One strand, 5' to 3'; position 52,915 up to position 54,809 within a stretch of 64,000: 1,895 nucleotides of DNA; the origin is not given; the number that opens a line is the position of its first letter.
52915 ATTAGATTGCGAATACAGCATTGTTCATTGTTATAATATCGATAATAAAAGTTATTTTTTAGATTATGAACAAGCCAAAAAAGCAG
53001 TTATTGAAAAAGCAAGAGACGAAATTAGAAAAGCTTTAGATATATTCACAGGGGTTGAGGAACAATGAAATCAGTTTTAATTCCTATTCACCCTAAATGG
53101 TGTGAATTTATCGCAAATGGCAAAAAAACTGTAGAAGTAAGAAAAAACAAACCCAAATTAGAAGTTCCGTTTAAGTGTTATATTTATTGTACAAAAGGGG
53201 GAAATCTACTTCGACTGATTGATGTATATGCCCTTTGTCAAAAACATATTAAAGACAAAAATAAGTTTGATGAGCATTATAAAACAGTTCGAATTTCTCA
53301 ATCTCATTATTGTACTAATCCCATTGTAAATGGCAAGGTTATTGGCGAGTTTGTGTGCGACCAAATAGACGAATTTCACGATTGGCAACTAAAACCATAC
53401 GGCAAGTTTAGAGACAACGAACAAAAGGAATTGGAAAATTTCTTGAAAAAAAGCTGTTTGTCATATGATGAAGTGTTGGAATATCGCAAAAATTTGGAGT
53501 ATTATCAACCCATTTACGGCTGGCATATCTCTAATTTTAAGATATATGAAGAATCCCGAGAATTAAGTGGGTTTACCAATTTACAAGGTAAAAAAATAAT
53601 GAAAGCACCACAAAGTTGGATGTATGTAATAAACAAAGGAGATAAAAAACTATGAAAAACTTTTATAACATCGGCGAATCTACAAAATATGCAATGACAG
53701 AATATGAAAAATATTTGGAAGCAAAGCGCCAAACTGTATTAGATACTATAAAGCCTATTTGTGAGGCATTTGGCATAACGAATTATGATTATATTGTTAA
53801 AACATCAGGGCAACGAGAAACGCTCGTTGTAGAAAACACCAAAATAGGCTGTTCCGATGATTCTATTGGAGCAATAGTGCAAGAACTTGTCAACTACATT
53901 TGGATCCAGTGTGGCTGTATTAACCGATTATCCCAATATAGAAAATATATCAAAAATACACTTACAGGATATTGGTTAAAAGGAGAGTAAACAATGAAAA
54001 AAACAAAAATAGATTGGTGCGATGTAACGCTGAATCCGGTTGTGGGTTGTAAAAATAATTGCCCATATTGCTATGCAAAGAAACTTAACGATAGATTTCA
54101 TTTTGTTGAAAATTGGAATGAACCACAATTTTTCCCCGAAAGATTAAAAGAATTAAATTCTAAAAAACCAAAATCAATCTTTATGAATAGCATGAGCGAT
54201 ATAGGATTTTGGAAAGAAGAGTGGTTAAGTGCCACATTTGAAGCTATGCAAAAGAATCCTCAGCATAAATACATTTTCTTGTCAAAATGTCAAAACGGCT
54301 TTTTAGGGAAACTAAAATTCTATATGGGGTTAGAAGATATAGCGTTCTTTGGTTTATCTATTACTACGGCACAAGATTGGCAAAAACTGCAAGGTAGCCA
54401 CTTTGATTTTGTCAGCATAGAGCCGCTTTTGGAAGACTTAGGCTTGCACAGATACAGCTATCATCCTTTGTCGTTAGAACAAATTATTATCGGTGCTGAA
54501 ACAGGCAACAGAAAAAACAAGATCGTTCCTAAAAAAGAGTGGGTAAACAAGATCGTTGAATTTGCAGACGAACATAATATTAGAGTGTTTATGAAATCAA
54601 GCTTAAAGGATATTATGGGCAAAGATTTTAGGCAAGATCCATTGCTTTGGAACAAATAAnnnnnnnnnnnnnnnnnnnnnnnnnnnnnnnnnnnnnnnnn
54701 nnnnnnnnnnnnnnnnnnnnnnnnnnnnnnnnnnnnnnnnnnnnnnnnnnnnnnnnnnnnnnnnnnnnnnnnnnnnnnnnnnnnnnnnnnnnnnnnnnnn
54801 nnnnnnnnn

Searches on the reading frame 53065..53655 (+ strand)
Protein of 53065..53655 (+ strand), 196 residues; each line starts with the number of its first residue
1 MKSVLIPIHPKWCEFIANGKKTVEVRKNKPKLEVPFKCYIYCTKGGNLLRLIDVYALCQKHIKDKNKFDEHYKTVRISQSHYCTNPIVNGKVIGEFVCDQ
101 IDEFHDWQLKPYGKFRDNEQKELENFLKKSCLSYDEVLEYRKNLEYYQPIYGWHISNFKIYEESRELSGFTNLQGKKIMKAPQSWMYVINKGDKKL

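Call 59: search_protein_families(library=phrogs, max_evalue=0.001, proteins=[window:53065-53655:+])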
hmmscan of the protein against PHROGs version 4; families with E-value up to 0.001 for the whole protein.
window:53065-53655:+ (196 aa): 1 family
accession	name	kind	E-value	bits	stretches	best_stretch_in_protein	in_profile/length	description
phrog_3136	-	unknown function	2.3e-28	99.9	1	2-191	3-128/134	-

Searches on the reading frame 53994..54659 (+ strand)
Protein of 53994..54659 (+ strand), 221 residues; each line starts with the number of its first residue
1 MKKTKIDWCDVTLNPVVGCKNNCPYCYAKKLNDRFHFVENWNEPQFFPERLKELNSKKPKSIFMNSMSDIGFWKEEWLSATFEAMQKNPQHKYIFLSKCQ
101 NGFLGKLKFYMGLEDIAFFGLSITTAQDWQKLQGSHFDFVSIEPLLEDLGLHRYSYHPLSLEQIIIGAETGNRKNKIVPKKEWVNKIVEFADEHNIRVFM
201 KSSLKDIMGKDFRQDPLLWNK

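Call 33: search_protein_families(library=pfam, max_evalue=0.01, proteins=[L013:4995-6800:+, L016:3915-4454:+, L016:4820-5275:+, L016:5277-5867:+, L016:2159-2509:+, L016:3635-3901:+, L016:5879-6043:+, L016:6537-7061:+, L016:7217-7699:+, L018:7127-7708:+])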
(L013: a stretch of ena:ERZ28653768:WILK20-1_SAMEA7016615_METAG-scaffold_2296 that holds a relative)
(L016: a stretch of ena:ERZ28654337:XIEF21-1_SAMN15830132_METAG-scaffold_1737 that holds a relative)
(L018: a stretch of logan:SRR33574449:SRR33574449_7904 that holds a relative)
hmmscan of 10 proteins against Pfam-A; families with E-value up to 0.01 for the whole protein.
L013:4995-6800:+ (601 aa): 1 family
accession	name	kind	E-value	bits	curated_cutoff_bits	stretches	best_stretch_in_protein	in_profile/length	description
PF18818.7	MPTase-PolyVal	-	1.3e-23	83.9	27.5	1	241-352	4-109/126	Zincin-like metallopeptidase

L016:3915-4454:+ (179 aa): 0 families

L016:4820-5275:+ (151 aa): 0 families

L016:5277-5867:+ (196 aa): 0 families

L016:2159-2509:+ (116 aa): 1 family
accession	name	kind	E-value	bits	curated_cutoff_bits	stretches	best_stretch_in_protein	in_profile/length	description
PF06760.16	DUF1221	-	0.0094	15.9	25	0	33-111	121-196/215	Protein of unknown function (DUF1221)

L016:3635-3901:+ (88 aa): 0 families

L016:5879-6043:+ (54 aa): 0 families

L016:6537-7061:+ (174 aa): 0 families

L016:7217-7699:+ (160 aa): 0 families

L018:7127-7708:+ (193 aa): 0 families

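Call 34: search_protein_families(library=pfam, max_evalue=0.01, proteins=[L013:6745-7161:+, L013:7326-7733:+, L013:7720-7995:+, L017:2409-2894:+, L017:5428-5748:+, L017:5751-5960:+, L016:2522-2872:+, L016:2885-3622:+, L016:4468-4806:+, L016:6047-6565:+])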
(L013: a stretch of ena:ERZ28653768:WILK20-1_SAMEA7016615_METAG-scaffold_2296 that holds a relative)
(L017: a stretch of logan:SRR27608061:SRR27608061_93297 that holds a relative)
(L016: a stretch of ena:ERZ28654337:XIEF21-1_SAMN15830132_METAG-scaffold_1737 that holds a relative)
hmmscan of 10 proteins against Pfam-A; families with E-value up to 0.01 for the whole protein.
L013:6745-7161:+ (138 aa): 0 families

L013:7326-7733:+ (135 aa): 0 families

L013:7720-7995:+ (91 aa): 1 family
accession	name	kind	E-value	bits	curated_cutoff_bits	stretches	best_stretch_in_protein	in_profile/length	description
PF07151.18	DUF1391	-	0.0079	16.3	27.3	0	40-57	30-47/48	Protein of unknown function (DUF1391)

L017:2409-2894:+ (161 aa): 0 families

L017:5428-5748:+ (106 aa): 0 families

L017:5751-5960:+ (69 aa): 0 families

L016:2522-2872:+ (116 aa): 0 families

L016:2885-3622:+ (245 aa): 0 families

L016:4468-4806:+ (112 aa): 0 families

L016:6047-6565:+ (172 aa): 1 family
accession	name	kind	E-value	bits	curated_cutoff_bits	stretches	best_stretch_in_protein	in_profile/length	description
PF04012.17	PspA_IM30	-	0.0022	18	33.9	1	2-44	97-139/220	PspA/IM30 family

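Call 50: search_protein_families(library=padloc, max_evalue=0.01, proteins=[P0001, P0005, P0007, P0012, P0013, P0014, P0017, P0020])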
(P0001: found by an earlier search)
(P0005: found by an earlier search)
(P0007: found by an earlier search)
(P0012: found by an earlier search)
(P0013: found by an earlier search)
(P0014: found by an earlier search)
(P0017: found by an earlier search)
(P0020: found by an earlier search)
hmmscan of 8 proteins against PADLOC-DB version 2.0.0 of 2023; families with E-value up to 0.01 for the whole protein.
P0001 (369 aa): 0 families

P0005 (114 aa): 0 families

P0007 (208 aa): 0 families

P0012 (89 aa): 0 families

P0013 (56 aa): 0 families

P0014 (59 aa): 0 families

P0017 (92 aa): 0 families

P0020 (79 aa): 0 families

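Call 59: search_protein_families(library=phrogs, max_evalue=0.001, proteins=[window:53994-54659:+])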
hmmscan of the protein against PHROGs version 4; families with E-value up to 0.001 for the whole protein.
window:53994-54659:+ (221 aa): 2 families
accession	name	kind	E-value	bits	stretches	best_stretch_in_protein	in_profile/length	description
phrog_2045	-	unknown function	5.1e-43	148.6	1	1-211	2-239/299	-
phrog_13321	-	unknown function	5.9e-07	29.9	1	12-70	45-108/307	-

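Call 78: search_protein_families(library=ncbifam, max_evalue=1, proteins=[P0001, P0005, P0007, P0012, P0013, P0014, P0017, P0020, P0100, P0111])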
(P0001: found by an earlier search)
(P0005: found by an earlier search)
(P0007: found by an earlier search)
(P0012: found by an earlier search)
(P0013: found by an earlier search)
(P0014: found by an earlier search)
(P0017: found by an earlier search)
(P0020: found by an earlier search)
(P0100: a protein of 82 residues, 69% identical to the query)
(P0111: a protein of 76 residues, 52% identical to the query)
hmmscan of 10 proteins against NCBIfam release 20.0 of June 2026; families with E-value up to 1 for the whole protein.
P0001 (369 aa): 1 family
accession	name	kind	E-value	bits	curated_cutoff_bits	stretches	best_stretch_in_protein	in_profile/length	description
NF009006.1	PRK12351.1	equivalog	0.068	11.6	550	1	244-321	136-214/376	bifunctional 2-methylcitrate synthase/citrate synthase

P0005 (114 aa): 0 families

P0007 (208 aa): 0 families

P0012 (89 aa): 1 family
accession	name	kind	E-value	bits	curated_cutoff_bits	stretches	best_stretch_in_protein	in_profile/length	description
NF010673.0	PRK14070.1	equivalog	0.1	12.7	119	1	56-88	24-56/75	exodeoxyribonuclease VII small subunit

P0013 (56 aa): 0 families

P0014 (59 aa): 0 families

P0017 (92 aa): 0 families

P0020 (79 aa): 1 family
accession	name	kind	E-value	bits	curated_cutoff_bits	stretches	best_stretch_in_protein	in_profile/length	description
NF005868.0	PRK07806.1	subfamily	0.19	11.3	162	1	9-74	30-92/248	SDR family oxidoreductase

P0100 (82 aa): 2 families
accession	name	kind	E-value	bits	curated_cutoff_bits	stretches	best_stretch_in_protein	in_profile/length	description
NF005400.0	PRK06947.1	equivalog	0.0089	15.3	367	1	8-71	29-89/252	SDR family oxidoreductase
NF004777.0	PRK06123.1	equivalog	0.044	13.2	383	1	7-70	25-85/249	SDR family oxidoreductase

P0111 (76 aa): 0 families

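Call 92: search_protein_families(library=pfam, max_evalue=0.001, proteins=[P0138])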
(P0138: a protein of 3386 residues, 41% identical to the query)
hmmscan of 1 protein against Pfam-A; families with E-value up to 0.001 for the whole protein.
P0138 (3386 aa): 19 families
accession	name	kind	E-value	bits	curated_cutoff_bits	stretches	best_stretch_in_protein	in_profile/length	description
PF07679.22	I-set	-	0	1440.9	23.7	36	961-1036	2-78/90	Immunoglobulin I-set domain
PF13927.12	Ig_3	-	0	1011.5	30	26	961-1033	3-76/78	Immunoglobulin domain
PF00047.31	ig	-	2e-283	916.1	21.8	24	3039-3106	2-72/81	Immunoglobulin domain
PF13895.12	Ig_2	-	4.9e-208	674.4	27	14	2509-2576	10-67/79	Immunoglobulin domain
PF07686.23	V-set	-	1.1e-115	380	26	3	966-1033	3-92/109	Immunoglobulin V-set domain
PF16706.11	Izumo-Ig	-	3.1e-86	283.9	26.7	0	261-344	2-86/88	Izumo-like Immunoglobulin domain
PF16681.11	Ig_5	-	1.3e-66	221.5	27.3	0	976-1042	9-67/82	Ig-like domain on T-cell surface glycoprotein CD3 epsilon chain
PF16680.11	Ig_4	-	5.3e-53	177.9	30.1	0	976-1042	3-58/71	T-cell surface glycoprotein CD3 delta chain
PF18452.7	Ig_6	-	1.8e-30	105.9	25.5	0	614-680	22-94/128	Immunoglobulin domain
PF07654.21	C1-set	-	2.1e-28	98.9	21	0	619-678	11-79/86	Immunoglobulin C1-set domain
PF05790.21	C2-set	-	4.4e-20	72.1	24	0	2021-2044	44-68/80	Immunoglobulin C2-set domain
PF22854.2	VEGFR1-3_N_Ig-like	-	3.9e-15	56.3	35.4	0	1254-1313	37-99/110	VEGFR1-3, N-terminal Ig-like domain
PF11465.14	Receptor_2B4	-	2.7e-12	47.3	21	0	947-1030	3-87/108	Natural killer cell receptor 2B4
PF22640.1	ManC_GMP_beta-helix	-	3.6e-10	40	27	0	1041-1071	11-41/55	MannoseP isomerase/GMP-like beta-helix domain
PF09391.15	DUF2000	-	5.8e-09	36.4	25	0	297-354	11-66/133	Protein of unknown function (DUF2000)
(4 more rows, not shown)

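Call 94: search_protein_families(library=phrogs, max_evalue=0.001, proteins=[L016:6537-7061:+, L016:3915-4454:+, L016:4820-5275:+, L016:5277-5867:+, L016:2159-2509:+, L016:7217-7699:+, L017:2409-2894:+, L016:2885-3622:+, L022:7296-8993:+, L058:5503-6738:+])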
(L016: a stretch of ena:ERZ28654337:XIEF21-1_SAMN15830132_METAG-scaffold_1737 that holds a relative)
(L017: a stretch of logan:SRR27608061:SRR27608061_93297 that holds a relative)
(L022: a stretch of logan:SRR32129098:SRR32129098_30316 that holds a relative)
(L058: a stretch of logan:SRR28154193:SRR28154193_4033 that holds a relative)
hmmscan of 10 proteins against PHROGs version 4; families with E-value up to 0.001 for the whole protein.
L016:6537-7061:+ (174 aa): 1 family
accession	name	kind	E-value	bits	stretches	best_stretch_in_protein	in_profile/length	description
phrog_799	-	other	9.7e-37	128.2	1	4-171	205-372/458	DNA methyltransferase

L016:3915-4454:+ (179 aa): 0 families

L016:4820-5275:+ (151 aa): 0 families

L016:5277-5867:+ (196 aa): 0 families

L016:2159-2509:+ (116 aa): 1 family
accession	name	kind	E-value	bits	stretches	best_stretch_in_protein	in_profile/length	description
phrog_17808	-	unknown function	2e-11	45.3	1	53-115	63-128/137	-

L016:7217-7699:+ (160 aa): 0 families

L017:2409-2894:+ (161 aa): 1 family
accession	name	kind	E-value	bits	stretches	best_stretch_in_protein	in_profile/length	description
phrog_4534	-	unknown function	2.9e-15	57.7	1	44-144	23-129/133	-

L016:2885-3622:+ (245 aa): 0 families

L022:7296-8993:+ (565 aa): 1 family
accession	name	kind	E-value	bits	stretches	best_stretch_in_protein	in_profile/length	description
phrog_10415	-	unknown function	0.00094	20.6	1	191-251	61-117/129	-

L058:5503-6738:+ (411 aa): 3 families
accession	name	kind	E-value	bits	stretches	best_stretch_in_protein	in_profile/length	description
phrog_16683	-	unknown function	3.9e-12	47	1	111-384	71-322/368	-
phrog_2443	-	other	1.4e-05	24.9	1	141-368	145-364/801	amidoligase enzyme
phrog_22302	-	unknown function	0.00019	21.3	1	193-293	109-206/453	-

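Call 95: search_protein_families(library=pfam, max_evalue=0.01, proteins=[L022:7296-8993:+, L022:9073-9432:+, L022:9453-9959:+, L022:10269-10661:+, L058:5503-6738:+, L058:6766-7350:+, L058:7364-7987:+, L058:9388-10047:+, L059:7476-7988:+, L059:8913-9245:+])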
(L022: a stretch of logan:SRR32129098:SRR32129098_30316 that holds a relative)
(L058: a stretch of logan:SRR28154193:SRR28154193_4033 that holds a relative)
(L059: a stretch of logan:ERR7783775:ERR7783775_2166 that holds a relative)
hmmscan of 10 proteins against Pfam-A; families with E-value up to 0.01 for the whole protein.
L022:7296-8993:+ (565 aa): 0 families

L022:9073-9432:+ (119 aa): 0 families

L022:9453-9959:+ (168 aa): 0 families

L022:10269-10661:+ (130 aa): 0 families

L058:5503-6738:+ (411 aa): 1 family
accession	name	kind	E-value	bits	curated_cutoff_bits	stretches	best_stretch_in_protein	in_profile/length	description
PF12224.13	Amidoligase_2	-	0.00017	22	22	1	223-362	95-244/245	Putative amidoligase enzyme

L058:6766-7350:+ (194 aa): 0 families

L058:7364-7987:+ (207 aa): 0 families

L058:9388-10047:+ (219 aa): 2 families
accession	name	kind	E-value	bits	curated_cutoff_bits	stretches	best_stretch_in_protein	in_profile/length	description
PF13328.12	HD_4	-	0.00019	21.7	27.2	1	88-154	1-70/156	HD domain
PF01966.28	HD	-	0.0059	17.3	22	0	118-178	22-86/116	HD domain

L059:7476-7988:+ (170 aa): 0 families

L059:8913-9245:+ (110 aa): 0 families
